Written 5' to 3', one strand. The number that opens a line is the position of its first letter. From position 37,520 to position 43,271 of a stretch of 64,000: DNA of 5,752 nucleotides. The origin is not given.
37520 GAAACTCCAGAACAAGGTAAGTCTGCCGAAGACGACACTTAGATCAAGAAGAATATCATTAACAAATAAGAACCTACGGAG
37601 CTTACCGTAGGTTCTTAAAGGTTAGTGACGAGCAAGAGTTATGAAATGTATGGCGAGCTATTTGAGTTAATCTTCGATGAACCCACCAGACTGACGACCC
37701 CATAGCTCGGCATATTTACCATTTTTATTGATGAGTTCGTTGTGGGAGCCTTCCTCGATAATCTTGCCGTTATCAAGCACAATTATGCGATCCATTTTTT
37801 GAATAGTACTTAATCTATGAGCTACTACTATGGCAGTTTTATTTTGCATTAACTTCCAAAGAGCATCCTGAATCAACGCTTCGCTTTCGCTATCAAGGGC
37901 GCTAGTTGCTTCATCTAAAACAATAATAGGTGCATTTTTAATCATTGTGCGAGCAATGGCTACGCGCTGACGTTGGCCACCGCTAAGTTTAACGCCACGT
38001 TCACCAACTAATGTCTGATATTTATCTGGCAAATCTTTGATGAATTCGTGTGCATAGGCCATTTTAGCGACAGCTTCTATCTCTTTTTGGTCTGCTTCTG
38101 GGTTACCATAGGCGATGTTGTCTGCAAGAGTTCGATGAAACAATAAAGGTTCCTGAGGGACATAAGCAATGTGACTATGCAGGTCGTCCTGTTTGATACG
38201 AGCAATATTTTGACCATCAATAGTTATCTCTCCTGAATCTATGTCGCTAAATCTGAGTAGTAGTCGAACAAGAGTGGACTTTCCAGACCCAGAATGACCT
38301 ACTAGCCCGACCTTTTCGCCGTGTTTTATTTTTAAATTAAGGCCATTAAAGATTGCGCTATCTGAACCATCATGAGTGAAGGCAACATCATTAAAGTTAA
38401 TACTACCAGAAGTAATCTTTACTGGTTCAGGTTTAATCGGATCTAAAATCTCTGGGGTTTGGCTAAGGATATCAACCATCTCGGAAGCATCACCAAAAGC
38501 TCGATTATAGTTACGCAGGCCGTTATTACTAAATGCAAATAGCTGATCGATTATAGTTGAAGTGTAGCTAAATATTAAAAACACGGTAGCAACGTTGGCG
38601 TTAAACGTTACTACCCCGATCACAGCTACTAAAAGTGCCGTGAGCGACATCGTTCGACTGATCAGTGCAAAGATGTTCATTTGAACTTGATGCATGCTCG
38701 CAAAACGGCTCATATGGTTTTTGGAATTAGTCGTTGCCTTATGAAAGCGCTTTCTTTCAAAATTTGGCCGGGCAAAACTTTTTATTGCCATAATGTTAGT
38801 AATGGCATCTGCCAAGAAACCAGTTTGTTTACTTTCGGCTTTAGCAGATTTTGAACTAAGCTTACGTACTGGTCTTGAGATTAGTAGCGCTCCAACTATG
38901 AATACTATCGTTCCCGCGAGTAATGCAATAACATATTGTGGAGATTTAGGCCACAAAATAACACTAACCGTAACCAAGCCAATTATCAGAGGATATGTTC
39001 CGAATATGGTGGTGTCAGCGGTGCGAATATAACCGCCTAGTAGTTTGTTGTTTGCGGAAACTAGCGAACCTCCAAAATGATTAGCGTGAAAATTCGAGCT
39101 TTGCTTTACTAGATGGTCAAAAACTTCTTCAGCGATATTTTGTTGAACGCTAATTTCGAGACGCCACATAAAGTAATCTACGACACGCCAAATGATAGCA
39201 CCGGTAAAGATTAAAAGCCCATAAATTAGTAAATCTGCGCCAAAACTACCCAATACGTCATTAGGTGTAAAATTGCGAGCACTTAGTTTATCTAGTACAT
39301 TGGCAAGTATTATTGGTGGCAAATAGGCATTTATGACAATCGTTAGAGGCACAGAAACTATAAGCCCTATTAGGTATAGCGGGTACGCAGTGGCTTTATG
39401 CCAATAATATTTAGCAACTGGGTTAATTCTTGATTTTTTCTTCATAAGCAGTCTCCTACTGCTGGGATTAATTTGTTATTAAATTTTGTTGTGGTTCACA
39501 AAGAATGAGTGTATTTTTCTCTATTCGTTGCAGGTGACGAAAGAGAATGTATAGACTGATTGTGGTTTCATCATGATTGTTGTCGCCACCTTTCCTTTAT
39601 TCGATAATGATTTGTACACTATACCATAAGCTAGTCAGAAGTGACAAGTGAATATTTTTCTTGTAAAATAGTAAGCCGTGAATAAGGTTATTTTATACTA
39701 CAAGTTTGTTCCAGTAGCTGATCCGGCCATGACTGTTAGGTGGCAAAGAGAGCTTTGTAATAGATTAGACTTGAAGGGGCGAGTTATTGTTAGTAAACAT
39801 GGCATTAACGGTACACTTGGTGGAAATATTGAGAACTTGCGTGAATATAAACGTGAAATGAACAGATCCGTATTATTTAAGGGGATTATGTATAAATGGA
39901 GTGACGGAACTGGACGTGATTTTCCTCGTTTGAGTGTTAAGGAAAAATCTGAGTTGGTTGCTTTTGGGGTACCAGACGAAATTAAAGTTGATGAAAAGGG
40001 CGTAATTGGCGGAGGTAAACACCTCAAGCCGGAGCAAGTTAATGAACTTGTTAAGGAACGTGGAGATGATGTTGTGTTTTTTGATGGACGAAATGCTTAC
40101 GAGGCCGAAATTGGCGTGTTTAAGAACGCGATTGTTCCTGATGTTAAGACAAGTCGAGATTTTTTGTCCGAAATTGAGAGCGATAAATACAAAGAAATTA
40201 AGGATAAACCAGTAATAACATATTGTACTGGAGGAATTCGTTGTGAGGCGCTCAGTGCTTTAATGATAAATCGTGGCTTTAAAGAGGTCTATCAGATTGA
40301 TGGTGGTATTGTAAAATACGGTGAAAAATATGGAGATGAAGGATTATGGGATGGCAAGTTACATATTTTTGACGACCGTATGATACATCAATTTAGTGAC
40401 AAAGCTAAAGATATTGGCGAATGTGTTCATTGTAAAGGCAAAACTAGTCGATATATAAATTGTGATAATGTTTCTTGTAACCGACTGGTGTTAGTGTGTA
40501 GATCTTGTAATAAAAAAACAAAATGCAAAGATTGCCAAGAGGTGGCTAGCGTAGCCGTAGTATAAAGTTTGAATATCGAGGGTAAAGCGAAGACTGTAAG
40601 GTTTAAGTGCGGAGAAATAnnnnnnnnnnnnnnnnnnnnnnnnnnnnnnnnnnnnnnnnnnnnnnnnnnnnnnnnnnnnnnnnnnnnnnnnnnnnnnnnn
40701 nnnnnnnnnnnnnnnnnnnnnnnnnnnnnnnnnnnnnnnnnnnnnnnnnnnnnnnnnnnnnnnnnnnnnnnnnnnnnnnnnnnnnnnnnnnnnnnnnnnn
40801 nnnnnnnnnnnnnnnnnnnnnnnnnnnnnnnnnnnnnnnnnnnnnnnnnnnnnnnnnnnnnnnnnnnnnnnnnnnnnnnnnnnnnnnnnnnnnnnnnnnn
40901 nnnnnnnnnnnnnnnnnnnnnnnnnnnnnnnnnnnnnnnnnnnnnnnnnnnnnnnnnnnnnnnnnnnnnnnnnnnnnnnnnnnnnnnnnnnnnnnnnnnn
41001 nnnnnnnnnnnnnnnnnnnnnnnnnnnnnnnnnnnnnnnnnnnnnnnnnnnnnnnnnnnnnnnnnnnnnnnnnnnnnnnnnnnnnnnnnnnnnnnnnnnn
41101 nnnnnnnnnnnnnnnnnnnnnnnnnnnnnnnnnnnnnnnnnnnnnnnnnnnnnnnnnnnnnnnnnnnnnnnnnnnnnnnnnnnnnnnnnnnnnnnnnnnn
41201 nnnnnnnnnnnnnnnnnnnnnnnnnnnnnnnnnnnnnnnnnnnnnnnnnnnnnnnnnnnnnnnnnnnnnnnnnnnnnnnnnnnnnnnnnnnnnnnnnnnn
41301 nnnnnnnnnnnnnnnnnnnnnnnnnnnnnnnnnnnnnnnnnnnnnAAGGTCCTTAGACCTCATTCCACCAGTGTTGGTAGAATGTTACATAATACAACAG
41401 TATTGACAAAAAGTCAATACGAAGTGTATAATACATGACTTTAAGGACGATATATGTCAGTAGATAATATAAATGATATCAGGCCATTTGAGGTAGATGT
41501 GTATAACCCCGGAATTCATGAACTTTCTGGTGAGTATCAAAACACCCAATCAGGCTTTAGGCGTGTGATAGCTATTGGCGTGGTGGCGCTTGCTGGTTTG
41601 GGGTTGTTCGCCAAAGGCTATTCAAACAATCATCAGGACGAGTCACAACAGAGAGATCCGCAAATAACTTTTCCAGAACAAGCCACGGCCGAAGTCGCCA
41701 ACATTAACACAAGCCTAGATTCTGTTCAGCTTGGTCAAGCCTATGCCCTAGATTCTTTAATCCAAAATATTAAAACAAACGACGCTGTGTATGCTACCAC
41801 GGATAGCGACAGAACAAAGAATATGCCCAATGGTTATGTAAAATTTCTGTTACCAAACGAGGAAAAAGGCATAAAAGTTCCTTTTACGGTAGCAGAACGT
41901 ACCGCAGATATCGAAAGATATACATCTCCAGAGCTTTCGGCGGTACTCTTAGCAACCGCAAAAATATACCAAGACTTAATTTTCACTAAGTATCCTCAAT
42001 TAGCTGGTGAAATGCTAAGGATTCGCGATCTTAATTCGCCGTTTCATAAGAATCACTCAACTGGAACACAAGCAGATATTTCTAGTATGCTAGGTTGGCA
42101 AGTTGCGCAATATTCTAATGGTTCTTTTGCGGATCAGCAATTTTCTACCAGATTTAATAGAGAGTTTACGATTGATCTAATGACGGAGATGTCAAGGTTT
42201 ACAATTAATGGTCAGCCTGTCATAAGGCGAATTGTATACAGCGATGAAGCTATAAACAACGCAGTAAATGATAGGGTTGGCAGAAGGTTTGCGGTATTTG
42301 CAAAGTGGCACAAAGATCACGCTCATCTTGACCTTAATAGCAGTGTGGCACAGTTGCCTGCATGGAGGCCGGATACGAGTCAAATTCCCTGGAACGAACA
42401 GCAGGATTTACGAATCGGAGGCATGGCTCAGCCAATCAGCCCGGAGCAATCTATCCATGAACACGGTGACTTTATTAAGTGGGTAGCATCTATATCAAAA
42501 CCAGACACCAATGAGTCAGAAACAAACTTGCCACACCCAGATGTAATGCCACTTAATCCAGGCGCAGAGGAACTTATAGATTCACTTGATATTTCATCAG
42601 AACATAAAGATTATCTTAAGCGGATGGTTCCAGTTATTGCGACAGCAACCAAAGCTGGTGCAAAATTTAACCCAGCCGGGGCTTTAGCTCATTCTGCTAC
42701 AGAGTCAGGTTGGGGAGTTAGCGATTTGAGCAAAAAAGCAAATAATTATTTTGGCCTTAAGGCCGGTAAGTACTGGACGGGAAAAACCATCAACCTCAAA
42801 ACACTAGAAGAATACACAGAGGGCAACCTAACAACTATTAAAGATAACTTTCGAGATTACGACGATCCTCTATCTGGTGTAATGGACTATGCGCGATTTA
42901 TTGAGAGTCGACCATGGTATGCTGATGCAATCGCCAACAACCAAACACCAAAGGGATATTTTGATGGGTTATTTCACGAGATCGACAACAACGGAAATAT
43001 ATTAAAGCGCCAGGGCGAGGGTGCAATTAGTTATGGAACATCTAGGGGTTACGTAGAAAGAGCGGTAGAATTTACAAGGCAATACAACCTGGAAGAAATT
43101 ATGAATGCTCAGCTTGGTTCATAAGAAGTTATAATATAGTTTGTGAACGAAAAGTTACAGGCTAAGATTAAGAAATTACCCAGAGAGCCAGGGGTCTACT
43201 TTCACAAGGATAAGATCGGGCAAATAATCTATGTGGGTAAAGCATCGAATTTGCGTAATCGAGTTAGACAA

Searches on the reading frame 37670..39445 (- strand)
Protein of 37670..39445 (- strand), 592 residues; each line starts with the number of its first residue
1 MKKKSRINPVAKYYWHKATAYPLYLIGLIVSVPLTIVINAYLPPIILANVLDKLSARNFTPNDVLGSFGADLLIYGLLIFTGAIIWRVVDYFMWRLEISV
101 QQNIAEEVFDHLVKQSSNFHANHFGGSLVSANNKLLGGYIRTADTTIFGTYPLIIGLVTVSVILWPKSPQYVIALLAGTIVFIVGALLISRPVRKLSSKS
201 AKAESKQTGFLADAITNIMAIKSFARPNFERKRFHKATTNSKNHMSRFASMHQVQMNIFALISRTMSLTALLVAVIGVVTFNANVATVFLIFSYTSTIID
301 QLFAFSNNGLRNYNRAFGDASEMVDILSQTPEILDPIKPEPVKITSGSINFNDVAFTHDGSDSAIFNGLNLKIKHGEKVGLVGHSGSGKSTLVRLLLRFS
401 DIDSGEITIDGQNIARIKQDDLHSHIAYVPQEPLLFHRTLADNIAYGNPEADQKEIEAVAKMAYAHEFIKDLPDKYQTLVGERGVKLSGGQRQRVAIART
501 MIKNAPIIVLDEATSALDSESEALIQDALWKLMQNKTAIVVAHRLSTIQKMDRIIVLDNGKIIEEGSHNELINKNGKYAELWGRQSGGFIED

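Call 69: search_protein_families(library=pfam, proteins=[window:37670-39445:-], max_evalue=0.00001)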
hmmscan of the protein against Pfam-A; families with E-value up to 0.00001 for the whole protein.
window:37670-39445:- (592 aa): 3 families
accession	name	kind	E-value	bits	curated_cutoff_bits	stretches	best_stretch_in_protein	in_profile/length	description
PF00005.33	ABC_tran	-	3.2e-34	118.9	25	1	367-515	2-137/137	ABC transporter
PF00664.28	ABC_membrane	-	4.5e-19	69.6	28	1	44-300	19-272/274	ABC transporter transmembrane region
PF02463.25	SMC_N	-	5.5e-09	36.2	40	1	486-556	136-210/220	RecF/RecN/SMC N terminal domain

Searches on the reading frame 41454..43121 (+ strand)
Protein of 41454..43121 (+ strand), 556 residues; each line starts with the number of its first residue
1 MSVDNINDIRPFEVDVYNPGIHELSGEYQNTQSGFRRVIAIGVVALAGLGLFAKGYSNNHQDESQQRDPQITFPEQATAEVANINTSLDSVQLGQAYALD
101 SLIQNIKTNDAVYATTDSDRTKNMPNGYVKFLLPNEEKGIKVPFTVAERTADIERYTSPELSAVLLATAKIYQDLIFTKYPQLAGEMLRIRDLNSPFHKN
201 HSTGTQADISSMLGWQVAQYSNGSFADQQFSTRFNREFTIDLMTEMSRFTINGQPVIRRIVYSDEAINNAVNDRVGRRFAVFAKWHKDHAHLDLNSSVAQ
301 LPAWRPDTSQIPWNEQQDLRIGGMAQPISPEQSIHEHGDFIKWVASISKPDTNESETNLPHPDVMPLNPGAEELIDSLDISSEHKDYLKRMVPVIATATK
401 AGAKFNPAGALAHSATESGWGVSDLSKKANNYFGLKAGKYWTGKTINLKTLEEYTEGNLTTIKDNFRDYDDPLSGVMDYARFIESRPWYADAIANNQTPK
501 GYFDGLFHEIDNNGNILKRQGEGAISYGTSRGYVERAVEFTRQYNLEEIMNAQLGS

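Call 69: search_protein_families(library=pfam, proteins=[window:41454-43121:+], max_evalue=0.00001)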
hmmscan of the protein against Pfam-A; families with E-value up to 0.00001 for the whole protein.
window:41454-43121:+ (556 aa): 1 family
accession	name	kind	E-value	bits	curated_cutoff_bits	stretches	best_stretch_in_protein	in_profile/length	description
PF01832.25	Glucosaminidase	-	1.2e-18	68.4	30.2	1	402-545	10-122/123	Mannosyl-glycoprotein endo-beta-N-acetylglucosaminidase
